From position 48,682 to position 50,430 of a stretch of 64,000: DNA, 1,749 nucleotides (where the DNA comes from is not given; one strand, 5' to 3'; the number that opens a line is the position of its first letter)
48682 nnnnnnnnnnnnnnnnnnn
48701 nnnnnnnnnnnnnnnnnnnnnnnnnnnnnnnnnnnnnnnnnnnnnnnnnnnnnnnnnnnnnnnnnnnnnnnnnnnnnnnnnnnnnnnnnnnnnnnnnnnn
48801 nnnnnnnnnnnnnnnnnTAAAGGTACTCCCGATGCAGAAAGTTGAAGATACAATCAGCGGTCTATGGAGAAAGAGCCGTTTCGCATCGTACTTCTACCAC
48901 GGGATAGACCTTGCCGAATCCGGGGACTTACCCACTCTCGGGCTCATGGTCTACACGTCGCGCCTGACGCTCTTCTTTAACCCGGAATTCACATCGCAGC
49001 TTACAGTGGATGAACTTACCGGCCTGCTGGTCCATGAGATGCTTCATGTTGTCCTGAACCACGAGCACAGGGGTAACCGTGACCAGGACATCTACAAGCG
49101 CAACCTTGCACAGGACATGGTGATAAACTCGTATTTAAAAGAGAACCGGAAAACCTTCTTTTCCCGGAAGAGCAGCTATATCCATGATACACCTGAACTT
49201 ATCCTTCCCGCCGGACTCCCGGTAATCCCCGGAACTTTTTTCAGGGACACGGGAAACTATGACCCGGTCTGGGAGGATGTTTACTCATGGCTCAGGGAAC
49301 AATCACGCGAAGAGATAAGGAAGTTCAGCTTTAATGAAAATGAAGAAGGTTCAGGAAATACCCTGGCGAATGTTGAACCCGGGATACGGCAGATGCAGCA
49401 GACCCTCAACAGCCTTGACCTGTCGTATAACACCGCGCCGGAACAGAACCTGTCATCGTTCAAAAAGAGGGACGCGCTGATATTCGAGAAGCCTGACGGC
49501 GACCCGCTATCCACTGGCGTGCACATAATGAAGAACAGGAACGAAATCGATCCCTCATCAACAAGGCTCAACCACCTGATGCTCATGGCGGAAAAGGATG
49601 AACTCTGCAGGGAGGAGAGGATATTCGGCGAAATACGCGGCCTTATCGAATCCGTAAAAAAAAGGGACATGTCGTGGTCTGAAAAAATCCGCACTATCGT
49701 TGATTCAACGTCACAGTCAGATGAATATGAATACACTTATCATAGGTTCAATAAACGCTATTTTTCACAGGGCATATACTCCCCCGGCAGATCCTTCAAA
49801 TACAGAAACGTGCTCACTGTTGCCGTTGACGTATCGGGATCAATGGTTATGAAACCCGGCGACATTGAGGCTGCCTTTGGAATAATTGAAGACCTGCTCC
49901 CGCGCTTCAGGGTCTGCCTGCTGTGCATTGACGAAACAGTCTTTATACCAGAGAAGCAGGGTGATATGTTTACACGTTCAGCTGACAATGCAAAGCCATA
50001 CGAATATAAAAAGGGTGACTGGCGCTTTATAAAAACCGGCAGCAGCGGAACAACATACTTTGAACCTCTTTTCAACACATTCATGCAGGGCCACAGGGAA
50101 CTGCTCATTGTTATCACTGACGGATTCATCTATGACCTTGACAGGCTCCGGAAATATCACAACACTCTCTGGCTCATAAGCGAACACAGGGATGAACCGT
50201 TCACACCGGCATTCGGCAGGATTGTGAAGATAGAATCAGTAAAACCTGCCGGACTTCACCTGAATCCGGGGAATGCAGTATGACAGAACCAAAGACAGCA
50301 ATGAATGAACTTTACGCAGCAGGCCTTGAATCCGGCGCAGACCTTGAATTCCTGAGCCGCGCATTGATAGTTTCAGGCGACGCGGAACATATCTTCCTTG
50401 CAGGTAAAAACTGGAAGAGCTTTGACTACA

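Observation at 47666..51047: AAA+ (RavA/MoxR-like) + HExxH-peptidase/VWA + novel repeat protein: a compact three-gene ATP-driven module of unknown function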

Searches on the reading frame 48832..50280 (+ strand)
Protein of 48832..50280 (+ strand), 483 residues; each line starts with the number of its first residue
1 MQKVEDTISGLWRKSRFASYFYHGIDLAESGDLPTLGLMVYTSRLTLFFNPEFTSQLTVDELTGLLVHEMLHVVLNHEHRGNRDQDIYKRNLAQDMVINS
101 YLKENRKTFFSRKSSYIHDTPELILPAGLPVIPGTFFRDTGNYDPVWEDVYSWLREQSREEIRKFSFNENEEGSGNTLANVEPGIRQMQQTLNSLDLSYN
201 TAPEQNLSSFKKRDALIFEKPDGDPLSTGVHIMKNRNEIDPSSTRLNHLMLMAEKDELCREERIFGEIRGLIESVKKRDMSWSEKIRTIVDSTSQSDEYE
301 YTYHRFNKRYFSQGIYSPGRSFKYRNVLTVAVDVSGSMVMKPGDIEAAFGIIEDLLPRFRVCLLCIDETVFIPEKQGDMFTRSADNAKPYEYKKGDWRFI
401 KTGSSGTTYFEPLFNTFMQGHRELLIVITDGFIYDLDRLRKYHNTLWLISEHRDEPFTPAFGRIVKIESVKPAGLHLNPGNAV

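Call 3: search_protein_families(library=pfam, proteins=[window:48832-50280:+], max_evalue=1)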
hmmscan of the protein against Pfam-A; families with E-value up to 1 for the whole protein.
window:48832-50280:+ (483 aa): 2 families
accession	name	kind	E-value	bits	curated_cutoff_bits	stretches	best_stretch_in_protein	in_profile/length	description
PF13203.12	DUF2201_N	-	4.6e-16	59.7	23.2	2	45-105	43-102/271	Putative metallopeptidase domain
PF10263.15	SprT-like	-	0.14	12.4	25.6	1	36-77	33-76/108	SprT-like family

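Call 4: search_protein_families(library=ncbifam, proteins=[window:48832-50280:+], max_evalue=1)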
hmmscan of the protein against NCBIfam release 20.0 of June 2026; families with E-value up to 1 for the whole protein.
window:48832-50280:+ (483 aa): 1 family
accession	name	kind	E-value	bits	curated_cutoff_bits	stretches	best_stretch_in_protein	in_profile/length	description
NF003339.0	PRK04351.1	equivalog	0.0024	17.5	113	1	17-107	18-106/149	SprT family protein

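Call 5: search_protein_families(library=padloc, proteins=[window:48832-50280:+], max_evalue=1)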
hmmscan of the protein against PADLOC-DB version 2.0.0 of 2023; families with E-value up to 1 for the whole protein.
window:48832-50280:+ (483 aa): 0 families

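Call 15: find_homologous_proteins(query=window:48832-50280:+)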
Query window:48832-50280:+ (483 aa): 216 proteins with E <= 0.001 among 6931 candidates; the best 120 are listed.
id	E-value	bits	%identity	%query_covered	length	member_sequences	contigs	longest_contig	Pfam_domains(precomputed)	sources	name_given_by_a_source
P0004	0.0e+0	1117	100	100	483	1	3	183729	PF13203.13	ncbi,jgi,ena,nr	ncbi:MAG TPA: hypothetical protein PK514_06675 [Spirochaetota bacterium]|nr:hypothetical protein [Sp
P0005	1.4e-280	949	84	100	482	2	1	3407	PF13203.13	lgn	-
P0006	5.6e-278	940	84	99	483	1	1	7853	PF13203.13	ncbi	-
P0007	6.9e-270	914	81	100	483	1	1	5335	PF13203.13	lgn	-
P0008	3.6e-249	845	75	99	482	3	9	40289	PF13203.13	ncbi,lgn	-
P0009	9.5e-247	837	74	99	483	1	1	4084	PF13203.13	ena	-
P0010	4.2e-223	759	66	100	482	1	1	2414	PF13203.13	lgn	-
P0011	1.5e-209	715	64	98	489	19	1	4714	PF13203.13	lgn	-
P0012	3.4e-205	700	62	98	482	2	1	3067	PF13203.13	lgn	-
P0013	6.3e-205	699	62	97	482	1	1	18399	PF13203.13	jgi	jgi:predicted metal-dependent peptidase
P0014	2.7e-204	697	63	97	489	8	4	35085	PF13203.13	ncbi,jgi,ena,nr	ncbi:MAG TPA: hypothetical protein P5120_08665 [Spirochaetota bacterium]|nr:hypothetical protein [Sp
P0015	8.6e-204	696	63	97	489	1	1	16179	PF13203.13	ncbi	-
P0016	6.4e-203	693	61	97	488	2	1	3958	PF13203.13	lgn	-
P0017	1.8e-198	678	61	97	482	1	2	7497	PF13203.13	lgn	-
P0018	1.8e-198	678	61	98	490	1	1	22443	PF13203.13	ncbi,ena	-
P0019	3.3e-198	677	60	97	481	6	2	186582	PF13203.13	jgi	jgi:predicted metal-dependent peptidase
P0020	3.5e-197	674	60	99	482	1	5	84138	PF13203.13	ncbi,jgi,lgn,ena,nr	ncbi:MAG TPA: hypothetical protein PKG60_05795 [Spirochaetota bacterium]|nr:hypothetical protein [Sp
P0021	6.0e-197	673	60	97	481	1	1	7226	PF13203.13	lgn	-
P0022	6.3e-197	673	60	97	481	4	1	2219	PF13203.13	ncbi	-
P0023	4.4e-196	670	60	97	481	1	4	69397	PF13203.13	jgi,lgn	jgi:predicted metal-dependent peptidase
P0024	1.5e-195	668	59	97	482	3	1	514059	PF13203.13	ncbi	-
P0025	1.0e-194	666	58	97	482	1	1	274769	PF13203.13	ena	-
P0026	1.8e-194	665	59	97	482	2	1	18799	PF13203.13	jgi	-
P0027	2.2e-194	665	59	97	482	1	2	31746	PF13203.13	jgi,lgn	-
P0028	1.6e-192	658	60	97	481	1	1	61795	PF13203.13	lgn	-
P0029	2.5e-192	658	59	97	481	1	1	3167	PF13203.13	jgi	jgi:predicted metal-dependent peptidase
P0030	9.4e-192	656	59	97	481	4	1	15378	PF13203.13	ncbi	-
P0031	1.2e-191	656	61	98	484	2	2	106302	PF13203.13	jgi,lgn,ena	-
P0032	4.6e-191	654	61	98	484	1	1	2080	PF13203.13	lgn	-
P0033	6.2e-190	650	61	96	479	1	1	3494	PF13203.13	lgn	-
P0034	3.3e-188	644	58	97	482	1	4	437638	PF13203.13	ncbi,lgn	-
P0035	8.8e-188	643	59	99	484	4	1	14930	PF13203.13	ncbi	-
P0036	1.1e-187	643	57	98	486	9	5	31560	PF13203.13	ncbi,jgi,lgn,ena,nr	ncbi:MAG TPA: hypothetical protein PLH88_06040 [Spirochaetota bacterium]|nr:hypothetical protein [Sp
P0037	1.7e-187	642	61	96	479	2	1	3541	PF13203.13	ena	-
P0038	4.2e-187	641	59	96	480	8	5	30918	PF13203.13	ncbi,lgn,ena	-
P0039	5.3e-186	637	57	97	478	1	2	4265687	PF13203.13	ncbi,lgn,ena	-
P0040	8.0e-182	623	57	97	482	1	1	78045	PF13203.13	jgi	-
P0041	7.6e-176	603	56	95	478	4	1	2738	PF13203.13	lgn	-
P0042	4.1e-154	532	50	97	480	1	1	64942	PF13203.13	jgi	-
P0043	8.2e-153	528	50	97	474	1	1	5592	PF13203.13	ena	-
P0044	3.9e-150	519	49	95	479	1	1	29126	PF13203.13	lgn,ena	-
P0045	1.0e-149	517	48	98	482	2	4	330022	PF13203.13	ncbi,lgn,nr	ncbi:MAG: hypothetical protein KA369_07145 [Spirochaetes bacterium]|nr:hypothetical protein [Spiroch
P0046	2.0e-148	513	49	96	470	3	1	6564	PF13203.13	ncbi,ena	-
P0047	4.0e-148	512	50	97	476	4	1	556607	PF13203.13,PF09967.16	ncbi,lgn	-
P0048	1.5e-147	510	48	97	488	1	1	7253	PF13203.13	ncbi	-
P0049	8.6e-147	508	49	97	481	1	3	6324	PF13203.13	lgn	-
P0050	1.0e-146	507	48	97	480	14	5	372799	PF13203.13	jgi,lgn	-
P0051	6.7e-146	505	47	97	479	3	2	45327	PF13203.13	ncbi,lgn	-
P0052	9.9e-146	504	48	97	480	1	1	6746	PF13203.13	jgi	jgi:predicted metal-dependent peptidase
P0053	2.8e-145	503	50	96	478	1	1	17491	PF13203.13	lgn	-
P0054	1.9e-144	500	47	97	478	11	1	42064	PF13203.13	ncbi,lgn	-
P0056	1.7e-143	497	48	96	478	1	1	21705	PF13203.13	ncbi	-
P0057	2.4e-143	496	49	95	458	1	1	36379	PF13203.13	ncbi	-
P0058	4.4e-143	495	46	97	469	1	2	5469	PF13203.13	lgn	-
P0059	1.8e-142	493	47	97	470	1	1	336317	PF13203.13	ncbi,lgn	-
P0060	1.9e-142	493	47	97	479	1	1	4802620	PF13203.13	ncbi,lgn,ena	-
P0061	1.4e-141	490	46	97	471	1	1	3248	PF13203.13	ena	-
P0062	3.4e-141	489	48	97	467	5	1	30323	PF13203.13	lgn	-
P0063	4.0e-141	489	47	96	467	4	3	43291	PF13203.13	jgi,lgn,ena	-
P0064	8.7e-141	488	47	97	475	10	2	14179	PF13203.13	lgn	-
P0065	1.8e-140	487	47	99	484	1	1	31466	PF13203.13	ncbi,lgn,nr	ncbi:MAG: hypothetical protein EPN93_04765 [Spirochaetes bacterium]|nr:MAG: hypothetical protein EPN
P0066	1.9e-140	487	46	97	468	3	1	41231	PF13203.13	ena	-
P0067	4.9e-140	485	49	95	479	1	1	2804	PF13203.13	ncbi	-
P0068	5.6e-140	485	45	97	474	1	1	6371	PF13203.13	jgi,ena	-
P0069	2.2e-139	483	48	98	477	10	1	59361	PF13203.13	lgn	-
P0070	4.9e-139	482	48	98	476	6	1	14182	PF13203.13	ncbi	-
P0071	6.8e-139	482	47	96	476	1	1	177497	PF13203.13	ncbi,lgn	-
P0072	1.6e-138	480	46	96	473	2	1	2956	PF13203.13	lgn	-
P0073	9.3e-138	478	47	98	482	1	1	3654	PF13203.13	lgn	-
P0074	1.8e-137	477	48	97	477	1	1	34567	PF13203.13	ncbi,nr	ncbi:MAG: hypothetical protein GY754_39835 [bacterium]|nr:hypothetical protein [bacterium]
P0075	3.5e-137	476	45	96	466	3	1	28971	PF13203.13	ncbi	-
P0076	4.1e-137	476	45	97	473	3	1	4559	PF13203.13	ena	-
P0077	1.2e-136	474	45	98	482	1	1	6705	PF13203.13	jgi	jgi:predicted metal-dependent peptidase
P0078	4.7e-136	472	45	96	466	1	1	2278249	PF13203.13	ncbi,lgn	-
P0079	1.7e-135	470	45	96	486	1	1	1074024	PF13203.13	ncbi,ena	-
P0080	1.4e-134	467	47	96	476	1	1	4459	PF13203.13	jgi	jgi:predicted metal-dependent peptidase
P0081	1.3e-133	464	45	96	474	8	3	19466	PF13203.13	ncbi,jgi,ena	-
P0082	3.2e-133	463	47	97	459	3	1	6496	PF13203.13,PF09967.16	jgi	jgi:predicted metal-dependent peptidase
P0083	1.6e-132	461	44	97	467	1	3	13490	PF13203.13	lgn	-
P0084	1.8e-132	460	47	97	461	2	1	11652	PF13203.13,PF09967.16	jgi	-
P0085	2.0e-132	460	46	96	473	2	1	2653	PF13203.13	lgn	-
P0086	4.7e-132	459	43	96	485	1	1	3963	PF13203.13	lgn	-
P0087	1.6e-131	457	43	96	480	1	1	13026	PF13203.13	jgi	-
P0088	1.8e-131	457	44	97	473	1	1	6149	PF13203.13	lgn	-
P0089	1.9e-131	457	46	97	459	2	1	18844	PF13203.13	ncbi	-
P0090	5.3e-131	456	45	97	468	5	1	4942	PF13203.13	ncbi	-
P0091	7.0e-131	455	45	97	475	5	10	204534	PF13203.13,PF09967.16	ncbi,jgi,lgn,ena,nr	ncbi:MAG TPA: hypothetical protein PK307_15500 [Spirochaetota bacterium]|nr:hypothetical protein [Sp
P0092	7.3e-131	455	46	96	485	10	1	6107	PF13203.13,PF09967.16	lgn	-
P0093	7.5e-131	455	45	96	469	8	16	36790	PF13203.13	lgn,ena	-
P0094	1.6e-130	454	42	97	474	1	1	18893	PF13203.13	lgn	-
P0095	2.5e-130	453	44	97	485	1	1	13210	PF13203.13,PF09967.16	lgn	-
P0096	4.9e-130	452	45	98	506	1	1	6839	PF13203.13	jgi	jgi:predicted metal-dependent peptidase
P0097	3.0e-129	450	44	96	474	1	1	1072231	PF13203.13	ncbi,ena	-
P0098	3.4e-129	450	44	97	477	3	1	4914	PF13203.13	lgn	-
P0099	4.0e-129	449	45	99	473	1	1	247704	PF13203.13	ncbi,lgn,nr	ncbi:MAG: hypothetical protein JW838_11065 [Spirochaetes bacterium]|nr:hypothetical protein [Spiroch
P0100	1.4e-127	444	44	95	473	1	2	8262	PF13203.13,PF09967.16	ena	-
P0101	1.6e-127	444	44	97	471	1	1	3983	PF13203.13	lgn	-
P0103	3.9e-126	440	44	96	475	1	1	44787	PF13203.13,PF09967.16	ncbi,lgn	-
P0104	5.9e-125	436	43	96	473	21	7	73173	PF13203.13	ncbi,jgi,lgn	jgi:predicted metal-dependent peptidase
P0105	8.9e-125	435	43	97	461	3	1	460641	PF13203.13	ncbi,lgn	ncbi:MAG: hypothetical protein ABIK15_09515 [Pseudomonadota bacterium]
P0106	6.1e-124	432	43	97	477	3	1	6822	PF13203.13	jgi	-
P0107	1.1e-123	432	43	96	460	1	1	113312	PF13203.13,PF09967.16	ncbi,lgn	-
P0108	2.7e-123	430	43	96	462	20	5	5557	PF13203.13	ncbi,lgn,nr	ncbi:MAG: hypothetical protein GYA16_11940 [Spirochaetes bacterium]|nr:hypothetical protein [Spiroch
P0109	4.1e-123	430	44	97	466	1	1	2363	PF13203.13,PF09967.16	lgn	-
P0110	1.1e-122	428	45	96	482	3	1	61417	PF13203.13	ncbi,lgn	-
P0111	2.2e-122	427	45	95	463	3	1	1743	PF13203.13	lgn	-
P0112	6.2e-122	426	43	96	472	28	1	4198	PF13203.13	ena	-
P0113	2.0e-121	424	43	95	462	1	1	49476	PF13203.13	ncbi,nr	ncbi:MAG: hypothetical protein N3F66_05240 [Spirochaetes bacterium]|nr:hypothetical protein [Spiroch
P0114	5.8e-121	423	43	97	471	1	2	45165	PF13203.13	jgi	jgi:predicted metal-dependent peptidase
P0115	3.4e-120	420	46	89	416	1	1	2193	PF13203.13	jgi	jgi:hypothetical protein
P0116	7.4e-120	419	44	96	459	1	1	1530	PF13203.13,PF09967.16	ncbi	-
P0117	1.2e-119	418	43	96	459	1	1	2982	PF13203.13,PF09967.16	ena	-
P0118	1.6e-119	418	42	96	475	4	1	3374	PF13203.13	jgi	-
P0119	3.3e-119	417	43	96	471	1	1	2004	PF13203.13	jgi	-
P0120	1.8e-118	414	41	96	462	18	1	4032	PF13203.13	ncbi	ncbi:MAG: DUF2201 family putative metallopeptidase [Spirochaetota bacterium]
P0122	3.1e-118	414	44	96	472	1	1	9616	PF13203.13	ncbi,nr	ncbi:MAG: hypothetical protein C0403_11730 [Desulfobacterium sp.]|nr:hypothetical protein [Desulfoba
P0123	3.1e-118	414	42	97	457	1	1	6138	PF13203.13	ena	-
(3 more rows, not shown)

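Call 16: find_encoding_contigs(protein=P0006, flank=6000, max_places=2)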
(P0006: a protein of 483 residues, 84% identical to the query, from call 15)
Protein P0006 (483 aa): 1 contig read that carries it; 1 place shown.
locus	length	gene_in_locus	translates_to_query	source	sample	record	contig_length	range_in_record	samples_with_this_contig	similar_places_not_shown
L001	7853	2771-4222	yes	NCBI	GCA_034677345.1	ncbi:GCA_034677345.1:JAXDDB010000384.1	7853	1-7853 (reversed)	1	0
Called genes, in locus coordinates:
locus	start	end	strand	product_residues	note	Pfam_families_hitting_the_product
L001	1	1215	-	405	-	?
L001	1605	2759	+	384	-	PF07728:AAA_5 (faint)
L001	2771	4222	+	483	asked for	PF13203:DUF2201_N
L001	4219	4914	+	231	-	-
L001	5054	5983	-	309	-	PF04773:FecR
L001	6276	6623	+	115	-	PF00436:SSB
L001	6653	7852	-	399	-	?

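Call 17: find_encoding_contigs(protein=P0008, flank=6000, max_places=2)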
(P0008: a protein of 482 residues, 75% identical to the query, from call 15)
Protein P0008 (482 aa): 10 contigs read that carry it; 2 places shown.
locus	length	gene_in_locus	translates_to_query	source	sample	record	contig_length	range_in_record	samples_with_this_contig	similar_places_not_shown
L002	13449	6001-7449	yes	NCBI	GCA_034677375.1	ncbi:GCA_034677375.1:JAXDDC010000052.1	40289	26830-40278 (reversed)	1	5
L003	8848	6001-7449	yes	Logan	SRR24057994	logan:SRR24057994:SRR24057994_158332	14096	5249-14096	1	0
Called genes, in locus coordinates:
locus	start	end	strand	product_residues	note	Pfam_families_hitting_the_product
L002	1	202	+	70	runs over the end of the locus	?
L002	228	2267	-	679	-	PF00990:GGDEF, PF00563:EAL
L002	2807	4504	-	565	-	PF02770:Acyl-CoA_dh_M (weak), PF00441:Acyl-CoA_dh_1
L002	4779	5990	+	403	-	PF07728:AAA_5 (weak)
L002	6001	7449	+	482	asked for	PF13203:DUF2201_N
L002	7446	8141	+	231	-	-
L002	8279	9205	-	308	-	PF04773:FecR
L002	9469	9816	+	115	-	PF00436:SSB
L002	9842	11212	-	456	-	PF02550:AcetylCoA_hydro, PF13336:AcetylCoA_hyd_C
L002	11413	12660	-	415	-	PF13393:tRNA-synt_His, PF00587:tRNA-synt_2b, PF13393:tRNA-synt_His, PF03129:HGTP_anticodon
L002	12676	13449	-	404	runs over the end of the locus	PF01136:Peptidase_U32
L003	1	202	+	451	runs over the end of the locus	PF07610:DUF1573 (faint)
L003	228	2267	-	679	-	PF00990:GGDEF, PF00563:EAL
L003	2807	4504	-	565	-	PF02770:Acyl-CoA_dh_M (weak), PF00441:Acyl-CoA_dh_1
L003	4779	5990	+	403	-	PF07728:AAA_5 (weak)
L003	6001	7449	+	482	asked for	PF13203:DUF2201_N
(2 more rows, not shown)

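Call 18: find_encoding_contigs(protein=P0014, flank=6000, max_places=2)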
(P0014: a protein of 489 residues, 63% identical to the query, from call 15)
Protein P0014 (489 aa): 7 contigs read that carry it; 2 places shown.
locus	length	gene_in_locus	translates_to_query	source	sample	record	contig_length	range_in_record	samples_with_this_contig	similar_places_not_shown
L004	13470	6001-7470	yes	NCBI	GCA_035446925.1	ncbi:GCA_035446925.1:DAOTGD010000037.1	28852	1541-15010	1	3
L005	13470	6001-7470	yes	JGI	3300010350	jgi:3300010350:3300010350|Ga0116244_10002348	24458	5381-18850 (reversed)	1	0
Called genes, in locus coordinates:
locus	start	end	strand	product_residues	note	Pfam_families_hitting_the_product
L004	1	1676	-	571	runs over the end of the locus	PF02770:Acyl-CoA_dh_M, PF00441:Acyl-CoA_dh_1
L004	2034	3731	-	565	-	PF02770:Acyl-CoA_dh_M (weak), PF00441:Acyl-CoA_dh_1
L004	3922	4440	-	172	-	PF10543:ORF6N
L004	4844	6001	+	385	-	PF07728:AAA_5 (faint)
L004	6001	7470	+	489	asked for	PF13203:DUF2201_N (weak)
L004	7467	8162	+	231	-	-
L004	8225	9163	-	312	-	PF04773:FecR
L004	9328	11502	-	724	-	PF00497:SBP_bac_3, PF00989:PAS (faint), PF13188:PAS_8 (weak), PF13426:PAS_9 (weak), PF08447:PAS_3, PF00072:Response_reg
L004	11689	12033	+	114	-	PF00436:SSB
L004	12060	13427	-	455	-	PF02550:AcetylCoA_hydro, PF13336:AcetylCoA_hyd_C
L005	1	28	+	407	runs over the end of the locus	PF01590:GAF, PF13492:GAF_3 (weak), PF13487:HD_5, PF01966:HD, PF13487:HD_5 (weak)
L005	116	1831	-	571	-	PF02770:Acyl-CoA_dh_M, PF00441:Acyl-CoA_dh_1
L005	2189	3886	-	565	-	PF02770:Acyl-CoA_dh_M (weak), PF00441:Acyl-CoA_dh_1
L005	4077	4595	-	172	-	PF10543:ORF6N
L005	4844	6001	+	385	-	PF07728:AAA_5 (faint)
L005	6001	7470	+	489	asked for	PF13203:DUF2201_N (weak)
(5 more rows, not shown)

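Call 25: search_solved_structures(query=window:48832-50280:+, max_evalue=1)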
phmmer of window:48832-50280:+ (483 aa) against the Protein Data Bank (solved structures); distinct sequences matched with E-value up to 1: 0.

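Call 46: search_solved_structures(query=A4, max_evalue=1, show_alignments=1)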
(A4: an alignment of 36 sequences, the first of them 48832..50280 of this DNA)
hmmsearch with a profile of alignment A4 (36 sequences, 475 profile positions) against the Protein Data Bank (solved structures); distinct sequences matched with E-value up to 1: 3.
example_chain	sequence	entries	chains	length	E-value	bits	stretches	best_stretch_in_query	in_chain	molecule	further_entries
4wd6_A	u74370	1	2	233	0.44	12.3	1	103-234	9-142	Metallo-beta-lactamase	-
4zej_A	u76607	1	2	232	0.47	12.2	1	104-234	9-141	Metallo-beta-lactamase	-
5mmd_E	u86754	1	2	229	0.98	11.2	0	114-233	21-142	Metallo-beta-lactamase 1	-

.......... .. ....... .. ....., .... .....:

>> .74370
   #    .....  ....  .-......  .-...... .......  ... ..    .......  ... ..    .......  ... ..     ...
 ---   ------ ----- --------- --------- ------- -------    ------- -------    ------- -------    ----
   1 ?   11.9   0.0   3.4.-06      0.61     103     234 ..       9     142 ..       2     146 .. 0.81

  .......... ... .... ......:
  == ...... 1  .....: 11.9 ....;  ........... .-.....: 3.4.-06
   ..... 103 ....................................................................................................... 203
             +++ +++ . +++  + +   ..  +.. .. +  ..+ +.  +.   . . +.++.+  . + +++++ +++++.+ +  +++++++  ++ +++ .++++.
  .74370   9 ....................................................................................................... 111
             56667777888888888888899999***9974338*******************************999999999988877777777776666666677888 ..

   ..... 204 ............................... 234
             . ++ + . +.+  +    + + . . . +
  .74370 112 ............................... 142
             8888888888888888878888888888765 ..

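Call 47: search_protein_families(library=phrogs, proteins=[window:48832-50280:+], max_evalue=0.01)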
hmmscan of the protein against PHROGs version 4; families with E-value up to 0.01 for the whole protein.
window:48832-50280:+ (483 aa): 1 family
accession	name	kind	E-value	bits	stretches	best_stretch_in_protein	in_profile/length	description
phrog_1314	-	DNA, RNA and nucleotide metabolism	5.7e-41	141.9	1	15-469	28-392/394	HNH endonuclease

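Call 48: search_dna_similar(query=window:48832-50280:+, collection=phages, mode=protein, max_evalue=0.001, max_rows=30)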
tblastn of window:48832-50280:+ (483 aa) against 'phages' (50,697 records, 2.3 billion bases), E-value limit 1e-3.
Records with a match: 32; places in all: 32; records where one place covers at least 80% of the query: 4.
Best place of each record, by identity: <60% 32.
By first word of the organism name: Escherichia 6; Vibrio 5; Acinetobacter 4; uncultured 4; Cyanophage 4; Enterobacter 2; Bacillus 2; Sulfitobacter 2; Ruegeria 2; Salicola 1.
By host as written in the record: - 5; Escherichia sp. 3; Vibrio owensii GRA50-12 2; Enterobacter cloacae 2; Escherichia coli O157:H7 2; Acinetobacter pittii ABC38 2; Bacillus megaterium str. ATCC 43725 2; Sulfitobacter sp. CB2047 2; and 9 more.
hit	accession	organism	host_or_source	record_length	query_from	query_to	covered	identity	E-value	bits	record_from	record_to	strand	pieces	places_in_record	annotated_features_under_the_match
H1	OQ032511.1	Acinetobacter phage nACB1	Acinetobacter beijerinckii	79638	42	469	89%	21.3%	2e-8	63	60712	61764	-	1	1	hypothetical protein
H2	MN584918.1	Vibrio phage phi50-12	Vibrio owensii GRA50-12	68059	65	469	84%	22.0%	2e-4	50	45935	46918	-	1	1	hypothetical protein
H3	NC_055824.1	Vibrio phage phi50-12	Vibrio owensii GRA50-12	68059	65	469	84%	22.0%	2e-4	50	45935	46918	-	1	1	HNH endonuclease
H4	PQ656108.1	Acinetobacter phage At2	Acinetobacter tandoii W4-4-4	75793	42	468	88%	20.5%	3e-5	53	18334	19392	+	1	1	hypothetical protein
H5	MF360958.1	Salicola phage SCTP-2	Salicola sp. PV4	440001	46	371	67%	23.8%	2e-8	63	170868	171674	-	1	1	169: hypothetical protein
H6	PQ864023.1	Enterobacter phage vB_Ecl_SABI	Enterobacter cloacae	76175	10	468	61%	25.9%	2e-5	102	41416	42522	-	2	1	hypothetical protein (x2)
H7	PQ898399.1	Enterobacter phage SonariX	Enterobacter cloacae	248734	10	468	61%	25.9%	2e-5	102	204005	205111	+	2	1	hypothetical protein (x2)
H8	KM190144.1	Escherichia phage Av-05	Escherichia coli O157:H7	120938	267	468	42%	26.2%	1e-4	51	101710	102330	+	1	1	hypothetical protein (x2)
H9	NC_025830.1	Escherichia phage Av-05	Escherichia coli O157:H7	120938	267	468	42%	26.2%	1e-4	51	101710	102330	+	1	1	HNH endonuclease | tail protein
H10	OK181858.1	Escherichia phage 19-1-2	Escherichia sp.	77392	267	468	42%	25.4%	1e-4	50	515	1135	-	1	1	hypothetical protein (x2)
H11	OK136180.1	Escherichia phage 18-1-2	marmot respiratory tract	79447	267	468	42%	25.4%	1e-4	50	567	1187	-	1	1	hypothetical protein (x2)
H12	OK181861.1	Escherichia phage 24-2-1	Escherichia sp.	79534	267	468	42%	25.4%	1e-4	50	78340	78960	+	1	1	hypothetical protein (x2)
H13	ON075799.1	Escherichia phage vB_EcoM_TH18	Escherichia sp.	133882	267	468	42%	25.4%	2e-4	50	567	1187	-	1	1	hypothetical protein (x2)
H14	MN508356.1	Acinetobacter phage VB_ApiP_XC38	Acinetobacter pittii ABC38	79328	264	465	42%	23.5%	1e-3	48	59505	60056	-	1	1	hypothetical protein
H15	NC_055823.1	Acinetobacter phage VB_ApiP_XC38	Acinetobacter pittii ABC38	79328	264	465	42%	23.5%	1e-3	48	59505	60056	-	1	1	HNH endonuclease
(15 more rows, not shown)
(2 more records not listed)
